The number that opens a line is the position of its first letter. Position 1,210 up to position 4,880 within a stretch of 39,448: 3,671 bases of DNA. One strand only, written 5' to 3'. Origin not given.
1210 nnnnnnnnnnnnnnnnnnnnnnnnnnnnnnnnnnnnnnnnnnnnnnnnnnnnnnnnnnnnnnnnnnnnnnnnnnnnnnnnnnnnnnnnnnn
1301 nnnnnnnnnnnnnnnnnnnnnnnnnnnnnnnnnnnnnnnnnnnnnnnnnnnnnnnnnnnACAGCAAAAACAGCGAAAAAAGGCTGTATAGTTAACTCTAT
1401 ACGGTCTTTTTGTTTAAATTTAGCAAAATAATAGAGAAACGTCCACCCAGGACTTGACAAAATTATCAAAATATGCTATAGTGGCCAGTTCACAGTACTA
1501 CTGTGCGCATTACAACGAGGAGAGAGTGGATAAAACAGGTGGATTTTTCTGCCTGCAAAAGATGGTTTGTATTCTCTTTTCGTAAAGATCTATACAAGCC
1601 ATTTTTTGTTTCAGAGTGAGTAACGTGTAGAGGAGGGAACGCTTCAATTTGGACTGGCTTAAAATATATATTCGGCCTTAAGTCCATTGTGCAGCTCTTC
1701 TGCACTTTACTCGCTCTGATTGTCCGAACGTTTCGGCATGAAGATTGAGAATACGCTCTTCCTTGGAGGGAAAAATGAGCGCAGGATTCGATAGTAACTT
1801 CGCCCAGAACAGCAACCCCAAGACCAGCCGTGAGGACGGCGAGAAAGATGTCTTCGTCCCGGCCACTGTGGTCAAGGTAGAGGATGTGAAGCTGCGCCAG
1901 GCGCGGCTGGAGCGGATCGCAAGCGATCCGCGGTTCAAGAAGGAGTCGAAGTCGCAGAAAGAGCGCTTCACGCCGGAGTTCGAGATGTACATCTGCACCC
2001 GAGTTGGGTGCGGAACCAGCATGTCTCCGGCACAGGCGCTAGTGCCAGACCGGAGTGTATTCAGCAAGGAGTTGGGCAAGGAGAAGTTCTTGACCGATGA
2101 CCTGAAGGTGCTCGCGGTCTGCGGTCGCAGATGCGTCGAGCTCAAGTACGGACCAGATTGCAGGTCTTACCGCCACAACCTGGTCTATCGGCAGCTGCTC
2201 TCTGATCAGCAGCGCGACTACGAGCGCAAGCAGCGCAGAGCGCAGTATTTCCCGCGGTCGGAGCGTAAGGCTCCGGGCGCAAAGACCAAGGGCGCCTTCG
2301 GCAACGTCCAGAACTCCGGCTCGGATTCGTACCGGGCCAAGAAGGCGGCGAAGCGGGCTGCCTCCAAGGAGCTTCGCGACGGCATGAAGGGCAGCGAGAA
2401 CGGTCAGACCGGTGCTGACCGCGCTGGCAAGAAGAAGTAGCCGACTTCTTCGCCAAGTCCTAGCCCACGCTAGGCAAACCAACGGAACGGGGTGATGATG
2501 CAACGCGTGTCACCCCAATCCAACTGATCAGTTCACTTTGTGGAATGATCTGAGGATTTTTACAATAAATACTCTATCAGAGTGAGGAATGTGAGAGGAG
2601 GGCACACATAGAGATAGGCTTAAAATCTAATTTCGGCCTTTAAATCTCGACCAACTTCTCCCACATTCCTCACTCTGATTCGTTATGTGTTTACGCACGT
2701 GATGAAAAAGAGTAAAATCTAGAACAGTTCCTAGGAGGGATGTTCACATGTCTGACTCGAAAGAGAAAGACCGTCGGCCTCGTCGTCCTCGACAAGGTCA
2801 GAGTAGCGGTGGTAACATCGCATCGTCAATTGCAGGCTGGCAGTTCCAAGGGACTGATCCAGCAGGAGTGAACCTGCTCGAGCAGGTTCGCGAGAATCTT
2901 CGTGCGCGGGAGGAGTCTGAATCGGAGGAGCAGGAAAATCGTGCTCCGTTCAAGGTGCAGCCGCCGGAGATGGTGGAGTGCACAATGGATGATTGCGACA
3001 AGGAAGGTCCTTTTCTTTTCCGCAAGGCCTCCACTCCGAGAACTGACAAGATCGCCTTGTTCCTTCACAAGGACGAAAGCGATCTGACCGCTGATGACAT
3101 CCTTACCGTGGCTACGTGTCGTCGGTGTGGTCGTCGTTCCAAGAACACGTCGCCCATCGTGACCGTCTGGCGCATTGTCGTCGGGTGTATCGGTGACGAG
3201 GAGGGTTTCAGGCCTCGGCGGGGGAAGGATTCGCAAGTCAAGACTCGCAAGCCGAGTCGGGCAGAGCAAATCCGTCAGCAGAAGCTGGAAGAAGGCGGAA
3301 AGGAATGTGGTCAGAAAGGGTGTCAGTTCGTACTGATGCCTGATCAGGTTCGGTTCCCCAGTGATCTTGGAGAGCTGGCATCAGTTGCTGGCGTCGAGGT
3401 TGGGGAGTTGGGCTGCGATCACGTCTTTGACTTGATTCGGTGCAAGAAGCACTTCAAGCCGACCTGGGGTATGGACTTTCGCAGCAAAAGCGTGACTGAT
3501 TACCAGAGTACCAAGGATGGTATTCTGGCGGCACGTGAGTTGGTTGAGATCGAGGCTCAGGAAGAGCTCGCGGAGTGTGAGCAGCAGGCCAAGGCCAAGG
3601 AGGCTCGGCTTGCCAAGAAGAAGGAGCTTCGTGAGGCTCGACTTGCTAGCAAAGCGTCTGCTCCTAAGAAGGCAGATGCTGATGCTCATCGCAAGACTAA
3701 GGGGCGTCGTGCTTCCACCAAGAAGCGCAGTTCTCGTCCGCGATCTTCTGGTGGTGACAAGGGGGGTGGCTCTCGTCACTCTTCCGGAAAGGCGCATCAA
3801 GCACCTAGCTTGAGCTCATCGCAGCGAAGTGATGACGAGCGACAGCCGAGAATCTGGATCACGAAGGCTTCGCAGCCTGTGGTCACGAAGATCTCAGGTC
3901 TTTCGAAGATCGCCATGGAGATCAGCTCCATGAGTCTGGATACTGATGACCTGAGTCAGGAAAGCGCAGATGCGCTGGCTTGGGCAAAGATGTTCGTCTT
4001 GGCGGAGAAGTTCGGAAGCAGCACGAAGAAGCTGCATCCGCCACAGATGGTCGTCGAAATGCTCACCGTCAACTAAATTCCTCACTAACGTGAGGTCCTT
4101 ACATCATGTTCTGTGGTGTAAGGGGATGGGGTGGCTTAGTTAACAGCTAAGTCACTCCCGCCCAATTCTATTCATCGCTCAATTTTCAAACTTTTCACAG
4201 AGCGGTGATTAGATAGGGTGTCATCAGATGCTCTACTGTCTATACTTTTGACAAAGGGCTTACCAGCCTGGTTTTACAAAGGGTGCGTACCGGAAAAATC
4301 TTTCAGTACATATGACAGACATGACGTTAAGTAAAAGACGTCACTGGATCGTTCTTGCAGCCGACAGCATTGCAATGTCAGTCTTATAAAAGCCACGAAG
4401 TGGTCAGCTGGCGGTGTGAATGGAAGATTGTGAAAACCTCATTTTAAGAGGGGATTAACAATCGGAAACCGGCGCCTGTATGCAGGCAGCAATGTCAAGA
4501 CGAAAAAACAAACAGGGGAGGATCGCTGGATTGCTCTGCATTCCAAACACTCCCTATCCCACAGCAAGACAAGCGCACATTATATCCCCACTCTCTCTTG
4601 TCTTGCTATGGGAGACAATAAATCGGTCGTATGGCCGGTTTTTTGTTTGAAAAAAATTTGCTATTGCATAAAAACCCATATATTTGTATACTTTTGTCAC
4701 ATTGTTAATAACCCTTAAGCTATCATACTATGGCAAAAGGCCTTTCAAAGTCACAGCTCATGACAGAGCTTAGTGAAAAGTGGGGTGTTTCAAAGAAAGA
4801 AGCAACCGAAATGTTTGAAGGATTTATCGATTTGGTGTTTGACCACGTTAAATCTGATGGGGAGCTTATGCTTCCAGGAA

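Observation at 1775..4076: Tandem GC-rich paralogs define an apparently uncharacterised protein family with a long-spacer Cys4 module and a basic tail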

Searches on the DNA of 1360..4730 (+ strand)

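Call 21: search_rna_families(source=window, start=1360, end=4730, threshold=evalue, max_evalue=10)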
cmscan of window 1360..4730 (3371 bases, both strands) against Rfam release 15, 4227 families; matches with E-value up to 10: 9.
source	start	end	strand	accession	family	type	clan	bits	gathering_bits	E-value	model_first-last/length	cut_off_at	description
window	2576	2679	-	RF03799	mir-3202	Gene; miRNA;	-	23.4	90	0.15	1-79/79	no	mir-3202 microRNA precursor family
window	2571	2683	-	RF04164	MIR1507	Gene; miRNA;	-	22.9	73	0.058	1-107/107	no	MIR1507 microRNA precursor family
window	2576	2679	+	RF03799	mir-3202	Gene; miRNA;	-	22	90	0.37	1-79/79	no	mir-3202 microRNA precursor family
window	3533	3626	+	RF01740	gyrA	Cis-reg;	-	19.2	45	0.3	1-88/88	no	gyrA RNA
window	2576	2679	+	RF04128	MIR8562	Gene; miRNA;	-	18.7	211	2.9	21-222/242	no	MIR8562 microRNA precursor family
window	1543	1624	-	RF00455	mir-15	Gene; miRNA;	CL00085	18.3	57.3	0.65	1-88/88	no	mir-15 microRNA precursor family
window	1360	1415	+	RF00506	Thr_leader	Cis-reg; leader;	-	18.1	55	4.5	68-118/118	5'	Threonine operon leader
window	2843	2874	+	RF01346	CRISPR-DR36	Gene; CRISPR;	-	16.9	38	2.4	1-36/36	no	CRISPR RNA direct repeat element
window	2636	2684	-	RF02191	TCL6_1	Gene; lncRNA;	-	14.1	60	8.5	1-113/113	no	T-cell leukemia/lymphoma 6 conserved region 1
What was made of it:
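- On Described cis-regulatory RNA families (Rfam 15): In 1360-4730 there are only chance miRNA-like hairpin hits far below threshold (call 21).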

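Call 79: build_rna_model(alignment_id=A2)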
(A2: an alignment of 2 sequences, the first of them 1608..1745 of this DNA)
Model R1 built from alignment A2 (2 sequences, 146 columns); structure: RNAalifold consensus.
model positions 146; base pairs 27; branch points 0; effective number of sequences 1.32; information 0.59 bits per position. Calibrated on 0.2 Mb of random sequence (short: E-values are rough).
structure used (alignment columns):
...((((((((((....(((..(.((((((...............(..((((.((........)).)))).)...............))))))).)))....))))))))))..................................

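Call 80: search_with_rna_model(model_id=R1, sources=[window, L030, L031, L052, L053, L054, L001, L032], max_evalue=10)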
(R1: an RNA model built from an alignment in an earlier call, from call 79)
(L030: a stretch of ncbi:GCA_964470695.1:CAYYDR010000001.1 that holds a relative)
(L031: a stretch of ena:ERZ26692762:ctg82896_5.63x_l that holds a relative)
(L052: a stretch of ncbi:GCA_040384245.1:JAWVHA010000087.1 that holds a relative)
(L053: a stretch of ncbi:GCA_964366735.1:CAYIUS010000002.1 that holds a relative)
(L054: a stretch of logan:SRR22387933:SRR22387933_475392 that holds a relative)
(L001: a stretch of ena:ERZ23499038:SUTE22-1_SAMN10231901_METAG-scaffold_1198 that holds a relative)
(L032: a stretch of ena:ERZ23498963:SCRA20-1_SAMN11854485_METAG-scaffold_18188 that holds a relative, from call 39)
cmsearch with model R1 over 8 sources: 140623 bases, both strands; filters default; matches with E-value up to 10: 15.
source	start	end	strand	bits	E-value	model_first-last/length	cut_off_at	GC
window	1608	1745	+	154.3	4.6e-32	1-146/146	no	0.44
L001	238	375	+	154.3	4.6e-32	1-146/146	no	0.44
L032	3459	3596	+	154.3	4.6e-32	1-146/146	no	0.44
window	2574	2712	+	153.4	7.2e-32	1-146/146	no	0.42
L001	1204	1342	+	153.4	7.2e-32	1-146/146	no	0.42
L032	4423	4561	+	153.4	7.2e-32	1-146/146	no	0.42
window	2556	2681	-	42.4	3.2e-07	1-146/146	no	0.39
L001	1186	1311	-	42.4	3.2e-07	1-146/146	no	0.39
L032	4407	4530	-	37.5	3.9e-06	1-146/146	no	0.42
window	1588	1722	-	36.1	7.9e-06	1-146/146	no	0.41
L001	218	352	-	36.1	7.9e-06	1-146/146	no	0.41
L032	3439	3573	-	36.1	7.9e-06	1-146/146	no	0.41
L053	2391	2449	+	11.6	2.2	1-146/146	no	0.37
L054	6095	6204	+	9.6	6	1-146/146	no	0.26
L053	5974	6018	+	9.3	7.1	1-146/146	no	0.33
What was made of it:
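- Tried and rejected: Model R1 of the leader found no further copy in the window or in five relatives' loci (calls 79, 80).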

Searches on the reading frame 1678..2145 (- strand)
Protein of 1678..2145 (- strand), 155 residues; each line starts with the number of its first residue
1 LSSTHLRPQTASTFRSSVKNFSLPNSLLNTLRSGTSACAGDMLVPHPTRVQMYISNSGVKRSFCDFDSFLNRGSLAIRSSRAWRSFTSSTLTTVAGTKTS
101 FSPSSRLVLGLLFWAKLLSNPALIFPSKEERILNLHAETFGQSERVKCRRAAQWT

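Call 47: search_protein_families(library=pfam, proteins=[window:1678-2145:-], max_evalue=0.1)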
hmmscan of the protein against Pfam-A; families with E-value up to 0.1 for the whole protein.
window:1678-2145:- (155 aa): 0 families

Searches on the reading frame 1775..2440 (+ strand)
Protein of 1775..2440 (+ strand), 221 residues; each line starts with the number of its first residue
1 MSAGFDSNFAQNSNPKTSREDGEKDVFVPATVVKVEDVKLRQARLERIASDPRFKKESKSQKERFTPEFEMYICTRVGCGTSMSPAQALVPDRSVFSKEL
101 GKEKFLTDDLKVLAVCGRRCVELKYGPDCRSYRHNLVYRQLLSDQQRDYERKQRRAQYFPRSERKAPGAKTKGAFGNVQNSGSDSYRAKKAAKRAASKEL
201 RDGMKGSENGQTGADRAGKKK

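Call 3: search_protein_families(library=pfam, proteins=[window:1775-2440:+], max_evalue=1)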
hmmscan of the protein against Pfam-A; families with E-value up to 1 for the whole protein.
window:1775-2440:+ (221 aa): 0 families

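Call 18: find_homologous_proteins(query=window:1775-2440:+, max_evalue=0.01)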
Query window:1775-2440:+ (221 aa): 1 proteins with E <= 0.01 among 289 candidates.
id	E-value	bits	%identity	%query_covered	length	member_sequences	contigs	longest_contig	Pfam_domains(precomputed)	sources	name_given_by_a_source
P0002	4.1e-140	483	100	100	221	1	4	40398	-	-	-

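Call 26: search_protein_families(library=ncbifam, proteins=[window:1775-2440:+], max_evalue=1)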
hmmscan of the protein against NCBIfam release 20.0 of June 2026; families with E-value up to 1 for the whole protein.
window:1775-2440:+ (221 aa): 0 families

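Call 27: search_protein_families(library=phrogs, proteins=[window:1775-2440:+], max_evalue=1)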
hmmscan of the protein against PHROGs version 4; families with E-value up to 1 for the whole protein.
window:1775-2440:+ (221 aa): 0 families

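Call 30: search_protein_representatives(protein=window:1775-2440:+)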
Query: 221 residues. Proteins with E-value up to 0.001 (for the whole library): 3; up to 1e-10: 1; up to 1e-30: 1. The best 3 are listed.
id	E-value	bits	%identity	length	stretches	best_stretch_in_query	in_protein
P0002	1.3e-140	482.7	100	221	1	1-221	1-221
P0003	4.5e-07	46.6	44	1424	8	88-118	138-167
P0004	9.4e-06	42.3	32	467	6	133-179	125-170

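Call 39: find_encoding_contigs(protein=P0002, flank=10000, max_places=10)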
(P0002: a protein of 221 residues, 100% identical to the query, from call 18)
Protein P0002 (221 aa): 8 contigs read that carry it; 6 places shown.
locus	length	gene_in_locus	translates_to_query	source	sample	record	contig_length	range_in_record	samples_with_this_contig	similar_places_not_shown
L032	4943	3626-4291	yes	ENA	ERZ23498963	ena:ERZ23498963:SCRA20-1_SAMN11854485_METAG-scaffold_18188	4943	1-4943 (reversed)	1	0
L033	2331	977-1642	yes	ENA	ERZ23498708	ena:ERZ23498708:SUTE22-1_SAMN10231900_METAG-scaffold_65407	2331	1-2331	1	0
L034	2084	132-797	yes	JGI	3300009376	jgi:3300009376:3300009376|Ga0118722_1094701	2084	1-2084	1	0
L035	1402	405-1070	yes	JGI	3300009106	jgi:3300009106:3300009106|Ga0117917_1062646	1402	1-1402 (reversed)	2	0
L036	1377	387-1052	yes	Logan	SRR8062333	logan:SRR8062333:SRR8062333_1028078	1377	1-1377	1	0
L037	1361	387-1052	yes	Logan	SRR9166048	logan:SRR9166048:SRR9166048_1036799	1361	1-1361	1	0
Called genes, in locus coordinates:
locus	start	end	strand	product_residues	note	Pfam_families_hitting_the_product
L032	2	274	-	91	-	?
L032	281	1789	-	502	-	PF03816:LytR_cpsA_psr, PF13399:LytR_C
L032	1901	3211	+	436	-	-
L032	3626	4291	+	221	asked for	-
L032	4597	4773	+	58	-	-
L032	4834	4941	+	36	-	?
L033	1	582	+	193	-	?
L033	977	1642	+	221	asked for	-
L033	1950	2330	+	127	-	?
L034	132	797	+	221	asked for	-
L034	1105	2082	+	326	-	?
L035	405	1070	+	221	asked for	-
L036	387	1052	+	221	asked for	-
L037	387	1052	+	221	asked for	-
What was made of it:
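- ORF A is identical at the protein level in 8 contigs from several samples (call 39).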

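Call 43: search_solved_structures(query=window:1775-2437:+, max_evalue=10)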
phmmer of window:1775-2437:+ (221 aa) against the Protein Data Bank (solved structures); distinct sequences matched with E-value up to 10: 0.

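Call 46: predict_structure(protein=window:1775-2437:+)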
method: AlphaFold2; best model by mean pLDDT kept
length: 221 residues; sequences in the alignment: 1
mean_pLDDT: 44.5   pTM: 0.21
mean pLDDT of the five models: 44.5, 44.1, 42.8, 42.1, 36.4
residues with pLDDT >= 90: 0; 70-90: 7; 50-70: 47; < 50: 167
segments of 3 or more residues with pLDDT < 50: 1-4, 7-45, 47-110, 119-136, 163-183, 205-207, 209-219
pLDDT, mean of each block of 10 residues (from residue 1): 46 39 30 31 40 37 39 40 31 33 38 50 42 48 60 67 46 43 59 66 50 43 45
secondary structure, 60 per line:
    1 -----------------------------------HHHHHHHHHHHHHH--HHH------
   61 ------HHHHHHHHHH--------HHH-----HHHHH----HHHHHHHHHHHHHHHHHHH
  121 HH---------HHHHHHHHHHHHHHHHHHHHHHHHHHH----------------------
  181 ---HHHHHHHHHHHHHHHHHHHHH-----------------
elements in order: H36-49 H67-76 H93-97 H102-122 H132-158 H184-204

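Call 53: search_dna_similar(query=window:1775-2437:+, collection=phages, mode=protein, max_evalue=0.01, max_rows=10)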
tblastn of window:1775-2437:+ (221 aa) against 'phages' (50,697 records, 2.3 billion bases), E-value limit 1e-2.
No match.

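Call 55: search_protein_families(library=padloc, proteins=[window:1775-2437:+], max_evalue=0.1)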
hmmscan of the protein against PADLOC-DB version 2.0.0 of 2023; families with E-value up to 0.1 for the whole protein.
window:1775-2437:+ (221 aa): 0 families

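Call 74: find_related_loci(query=window:1775-2437:+, collection=viral_contigs, flank=5000)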
Query window:1775-2437:+ (221 aa) in viral_contigs; peptide patterns used: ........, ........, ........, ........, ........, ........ (x = any residue, [..] = any of these).
31 stretches matched a pattern, but none encodes a relative of the query by tblastn (E <= 1e-3).
